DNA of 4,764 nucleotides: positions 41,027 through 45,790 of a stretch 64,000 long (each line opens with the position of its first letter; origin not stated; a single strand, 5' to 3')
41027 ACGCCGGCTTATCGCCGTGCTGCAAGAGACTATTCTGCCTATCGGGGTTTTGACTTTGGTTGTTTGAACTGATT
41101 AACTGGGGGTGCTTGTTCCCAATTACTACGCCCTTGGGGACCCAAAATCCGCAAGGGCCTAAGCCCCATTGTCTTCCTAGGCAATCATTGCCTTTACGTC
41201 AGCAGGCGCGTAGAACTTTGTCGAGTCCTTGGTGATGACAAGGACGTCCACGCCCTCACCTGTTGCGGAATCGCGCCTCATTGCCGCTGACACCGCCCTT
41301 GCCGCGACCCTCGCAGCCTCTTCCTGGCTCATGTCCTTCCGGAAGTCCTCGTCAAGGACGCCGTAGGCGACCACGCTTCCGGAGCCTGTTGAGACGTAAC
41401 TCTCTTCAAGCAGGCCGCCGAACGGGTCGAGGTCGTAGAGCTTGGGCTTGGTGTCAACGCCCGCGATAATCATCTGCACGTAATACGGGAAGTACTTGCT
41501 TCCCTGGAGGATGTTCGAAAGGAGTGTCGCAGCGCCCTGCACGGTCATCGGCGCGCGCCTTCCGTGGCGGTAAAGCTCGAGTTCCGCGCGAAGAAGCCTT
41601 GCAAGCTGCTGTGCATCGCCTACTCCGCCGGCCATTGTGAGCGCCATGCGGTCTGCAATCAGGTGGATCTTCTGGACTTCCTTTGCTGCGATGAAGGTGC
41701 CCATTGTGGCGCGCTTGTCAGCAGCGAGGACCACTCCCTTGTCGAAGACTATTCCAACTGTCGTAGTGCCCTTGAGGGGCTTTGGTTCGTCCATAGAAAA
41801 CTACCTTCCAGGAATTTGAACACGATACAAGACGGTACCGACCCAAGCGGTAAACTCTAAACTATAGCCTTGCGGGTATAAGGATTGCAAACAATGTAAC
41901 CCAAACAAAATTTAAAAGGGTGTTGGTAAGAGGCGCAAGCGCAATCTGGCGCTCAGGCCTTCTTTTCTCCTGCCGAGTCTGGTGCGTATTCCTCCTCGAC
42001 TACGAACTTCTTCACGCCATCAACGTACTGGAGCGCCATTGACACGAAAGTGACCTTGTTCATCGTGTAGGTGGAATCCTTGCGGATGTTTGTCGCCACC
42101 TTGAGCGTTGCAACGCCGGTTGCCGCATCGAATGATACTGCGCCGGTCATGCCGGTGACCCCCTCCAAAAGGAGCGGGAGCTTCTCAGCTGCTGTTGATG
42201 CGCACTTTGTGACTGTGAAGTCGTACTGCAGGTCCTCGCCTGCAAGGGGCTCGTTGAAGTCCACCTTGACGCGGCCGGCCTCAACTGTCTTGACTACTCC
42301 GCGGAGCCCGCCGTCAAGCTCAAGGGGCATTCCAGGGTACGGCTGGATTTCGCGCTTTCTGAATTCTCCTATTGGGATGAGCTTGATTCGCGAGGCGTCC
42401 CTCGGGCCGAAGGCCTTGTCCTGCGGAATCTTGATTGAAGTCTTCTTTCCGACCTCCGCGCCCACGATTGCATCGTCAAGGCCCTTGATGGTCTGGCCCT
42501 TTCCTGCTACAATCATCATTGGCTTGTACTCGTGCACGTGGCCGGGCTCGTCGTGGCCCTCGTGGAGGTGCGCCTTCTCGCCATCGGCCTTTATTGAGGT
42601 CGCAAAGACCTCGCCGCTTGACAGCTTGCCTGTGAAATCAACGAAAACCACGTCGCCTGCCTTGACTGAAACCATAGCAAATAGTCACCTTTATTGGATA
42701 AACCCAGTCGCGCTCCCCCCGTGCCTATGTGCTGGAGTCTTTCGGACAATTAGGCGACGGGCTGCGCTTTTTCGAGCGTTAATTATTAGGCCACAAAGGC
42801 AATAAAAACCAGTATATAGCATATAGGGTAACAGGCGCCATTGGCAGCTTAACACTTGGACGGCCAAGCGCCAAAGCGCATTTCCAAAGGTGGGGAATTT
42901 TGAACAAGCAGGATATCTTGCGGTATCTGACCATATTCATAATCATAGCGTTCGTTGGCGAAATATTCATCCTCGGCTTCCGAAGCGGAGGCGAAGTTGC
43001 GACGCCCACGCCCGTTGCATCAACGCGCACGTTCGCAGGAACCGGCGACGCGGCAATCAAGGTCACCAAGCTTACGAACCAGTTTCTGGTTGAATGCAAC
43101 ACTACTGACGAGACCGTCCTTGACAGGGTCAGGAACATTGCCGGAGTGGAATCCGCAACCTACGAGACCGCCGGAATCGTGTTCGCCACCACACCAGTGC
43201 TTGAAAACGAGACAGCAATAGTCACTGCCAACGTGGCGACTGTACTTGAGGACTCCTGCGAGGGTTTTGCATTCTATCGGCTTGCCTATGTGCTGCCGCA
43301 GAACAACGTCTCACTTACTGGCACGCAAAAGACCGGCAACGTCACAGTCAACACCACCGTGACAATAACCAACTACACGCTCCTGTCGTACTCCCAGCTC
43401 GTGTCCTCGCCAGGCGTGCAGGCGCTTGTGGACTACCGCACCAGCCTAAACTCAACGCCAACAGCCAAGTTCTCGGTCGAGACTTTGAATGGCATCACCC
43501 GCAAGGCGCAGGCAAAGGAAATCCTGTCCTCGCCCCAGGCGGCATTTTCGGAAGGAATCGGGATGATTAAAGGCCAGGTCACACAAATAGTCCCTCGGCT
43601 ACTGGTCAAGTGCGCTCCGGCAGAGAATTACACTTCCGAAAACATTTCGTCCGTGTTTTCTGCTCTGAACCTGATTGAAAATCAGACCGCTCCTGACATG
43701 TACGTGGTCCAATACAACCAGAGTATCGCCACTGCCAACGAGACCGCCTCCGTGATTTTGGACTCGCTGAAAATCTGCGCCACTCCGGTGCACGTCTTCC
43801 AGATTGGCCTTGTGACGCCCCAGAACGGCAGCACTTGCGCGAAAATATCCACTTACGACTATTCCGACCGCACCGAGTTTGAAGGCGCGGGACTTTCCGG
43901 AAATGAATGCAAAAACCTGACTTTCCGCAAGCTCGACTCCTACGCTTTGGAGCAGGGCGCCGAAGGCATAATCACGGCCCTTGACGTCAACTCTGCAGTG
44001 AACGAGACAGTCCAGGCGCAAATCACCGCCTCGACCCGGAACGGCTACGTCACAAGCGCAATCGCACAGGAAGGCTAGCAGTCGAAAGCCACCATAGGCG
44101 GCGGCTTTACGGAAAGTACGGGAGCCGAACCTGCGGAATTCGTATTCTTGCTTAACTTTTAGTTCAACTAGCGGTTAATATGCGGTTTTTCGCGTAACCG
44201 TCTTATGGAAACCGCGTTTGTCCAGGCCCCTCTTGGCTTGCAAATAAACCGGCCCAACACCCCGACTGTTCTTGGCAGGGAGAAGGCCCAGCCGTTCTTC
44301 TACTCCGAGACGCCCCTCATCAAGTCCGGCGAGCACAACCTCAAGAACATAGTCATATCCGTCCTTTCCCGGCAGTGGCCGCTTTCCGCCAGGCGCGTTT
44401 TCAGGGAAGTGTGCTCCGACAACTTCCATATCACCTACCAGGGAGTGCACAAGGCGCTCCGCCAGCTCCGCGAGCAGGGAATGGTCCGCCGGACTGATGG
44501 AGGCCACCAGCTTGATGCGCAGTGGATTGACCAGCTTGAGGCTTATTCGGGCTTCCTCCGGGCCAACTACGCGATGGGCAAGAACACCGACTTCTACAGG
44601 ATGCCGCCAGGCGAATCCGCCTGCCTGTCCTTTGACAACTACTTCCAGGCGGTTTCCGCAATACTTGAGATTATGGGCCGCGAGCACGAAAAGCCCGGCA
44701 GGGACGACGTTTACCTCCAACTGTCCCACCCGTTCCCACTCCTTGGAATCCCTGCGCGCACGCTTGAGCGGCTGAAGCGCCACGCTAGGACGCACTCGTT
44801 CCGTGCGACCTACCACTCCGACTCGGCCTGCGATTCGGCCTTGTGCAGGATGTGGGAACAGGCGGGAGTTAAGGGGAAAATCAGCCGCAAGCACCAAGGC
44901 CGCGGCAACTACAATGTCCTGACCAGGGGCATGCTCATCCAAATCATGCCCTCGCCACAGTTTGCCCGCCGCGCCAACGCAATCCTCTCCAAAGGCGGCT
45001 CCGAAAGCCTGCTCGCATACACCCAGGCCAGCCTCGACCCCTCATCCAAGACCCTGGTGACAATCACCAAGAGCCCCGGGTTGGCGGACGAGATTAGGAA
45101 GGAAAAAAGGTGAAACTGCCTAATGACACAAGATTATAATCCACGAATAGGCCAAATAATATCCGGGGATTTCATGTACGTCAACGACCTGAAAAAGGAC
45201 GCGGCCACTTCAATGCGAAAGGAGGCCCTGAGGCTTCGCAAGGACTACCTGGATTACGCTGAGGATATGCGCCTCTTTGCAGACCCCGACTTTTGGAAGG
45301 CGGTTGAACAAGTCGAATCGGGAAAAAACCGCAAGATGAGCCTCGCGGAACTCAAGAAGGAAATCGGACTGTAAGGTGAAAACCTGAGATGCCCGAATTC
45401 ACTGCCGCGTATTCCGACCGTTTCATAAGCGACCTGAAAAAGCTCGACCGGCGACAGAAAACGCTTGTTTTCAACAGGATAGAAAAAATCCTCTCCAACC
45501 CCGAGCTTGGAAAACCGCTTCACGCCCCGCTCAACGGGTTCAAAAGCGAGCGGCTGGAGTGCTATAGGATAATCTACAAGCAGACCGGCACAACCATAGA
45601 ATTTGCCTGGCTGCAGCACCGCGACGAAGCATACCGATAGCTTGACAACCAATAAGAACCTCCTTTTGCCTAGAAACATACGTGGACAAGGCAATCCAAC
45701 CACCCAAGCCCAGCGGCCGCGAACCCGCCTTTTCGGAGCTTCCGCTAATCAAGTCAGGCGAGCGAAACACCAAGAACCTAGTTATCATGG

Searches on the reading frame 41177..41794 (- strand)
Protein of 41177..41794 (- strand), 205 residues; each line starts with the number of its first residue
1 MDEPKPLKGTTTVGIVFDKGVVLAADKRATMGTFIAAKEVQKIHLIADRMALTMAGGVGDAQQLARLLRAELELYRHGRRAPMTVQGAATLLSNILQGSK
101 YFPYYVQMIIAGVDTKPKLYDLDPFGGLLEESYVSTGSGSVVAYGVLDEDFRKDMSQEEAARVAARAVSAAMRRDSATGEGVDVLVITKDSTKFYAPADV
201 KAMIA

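Call 52: list_cluster_members(proteins=[window:41177-41794:-, window:21079-25101:-, window:18307-20997:-, window:27007-28884:+, window:14318-16105:-, window:16856-18283:-, window:29019-30179:+, window:60363-61700:-])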
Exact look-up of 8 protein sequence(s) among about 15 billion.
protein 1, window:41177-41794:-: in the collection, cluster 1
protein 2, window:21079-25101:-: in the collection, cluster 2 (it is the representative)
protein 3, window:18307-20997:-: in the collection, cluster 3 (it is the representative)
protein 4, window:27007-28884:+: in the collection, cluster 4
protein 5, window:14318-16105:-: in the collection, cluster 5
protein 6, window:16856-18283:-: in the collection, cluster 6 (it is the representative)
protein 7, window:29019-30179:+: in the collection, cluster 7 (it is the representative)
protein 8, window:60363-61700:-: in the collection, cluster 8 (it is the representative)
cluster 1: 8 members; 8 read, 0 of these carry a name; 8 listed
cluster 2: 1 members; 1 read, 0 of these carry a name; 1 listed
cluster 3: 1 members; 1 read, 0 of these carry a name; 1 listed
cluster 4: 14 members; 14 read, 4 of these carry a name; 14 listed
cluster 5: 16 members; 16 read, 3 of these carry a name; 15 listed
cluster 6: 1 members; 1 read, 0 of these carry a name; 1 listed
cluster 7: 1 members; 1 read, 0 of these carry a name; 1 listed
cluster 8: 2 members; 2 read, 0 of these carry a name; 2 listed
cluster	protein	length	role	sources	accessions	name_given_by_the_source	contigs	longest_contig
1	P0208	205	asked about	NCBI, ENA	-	-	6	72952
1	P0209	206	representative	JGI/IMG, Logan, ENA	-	-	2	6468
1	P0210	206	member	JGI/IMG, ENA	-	-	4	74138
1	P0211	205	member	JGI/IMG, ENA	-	-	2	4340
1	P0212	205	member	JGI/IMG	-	-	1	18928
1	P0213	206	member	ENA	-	-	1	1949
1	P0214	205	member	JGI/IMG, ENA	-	-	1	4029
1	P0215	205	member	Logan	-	-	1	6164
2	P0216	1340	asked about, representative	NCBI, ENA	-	-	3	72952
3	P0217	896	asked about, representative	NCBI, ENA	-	-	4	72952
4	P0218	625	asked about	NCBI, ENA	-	-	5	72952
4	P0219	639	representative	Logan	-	-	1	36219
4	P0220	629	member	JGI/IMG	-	molecular chaperone DnaK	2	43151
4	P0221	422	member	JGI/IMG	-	molecular chaperone DnaK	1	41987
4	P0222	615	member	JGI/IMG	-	molecular chaperone DnaK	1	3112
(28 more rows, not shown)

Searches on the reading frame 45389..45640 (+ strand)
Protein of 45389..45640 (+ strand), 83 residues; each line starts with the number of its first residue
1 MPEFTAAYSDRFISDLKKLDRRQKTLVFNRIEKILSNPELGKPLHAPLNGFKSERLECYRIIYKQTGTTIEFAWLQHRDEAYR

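Call 53: search_protein_families(library=pfam, proteins=[window:45389-45640:+], max_evalue=0.001)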
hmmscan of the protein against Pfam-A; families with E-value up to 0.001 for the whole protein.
window:45389-45640:+ (83 aa): 2 families
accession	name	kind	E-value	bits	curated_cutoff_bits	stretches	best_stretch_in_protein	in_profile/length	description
PF05016.21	ParE_toxin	-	5.3e-06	27.4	23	1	8-82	3-89/89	ParE toxin of type II toxin-antitoxin system, parDE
PF15781.12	ParE-like_toxin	-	0.00011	22.5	28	1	10-58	5-53/87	ParE-like toxin of type II bacterial toxin-antitoxin system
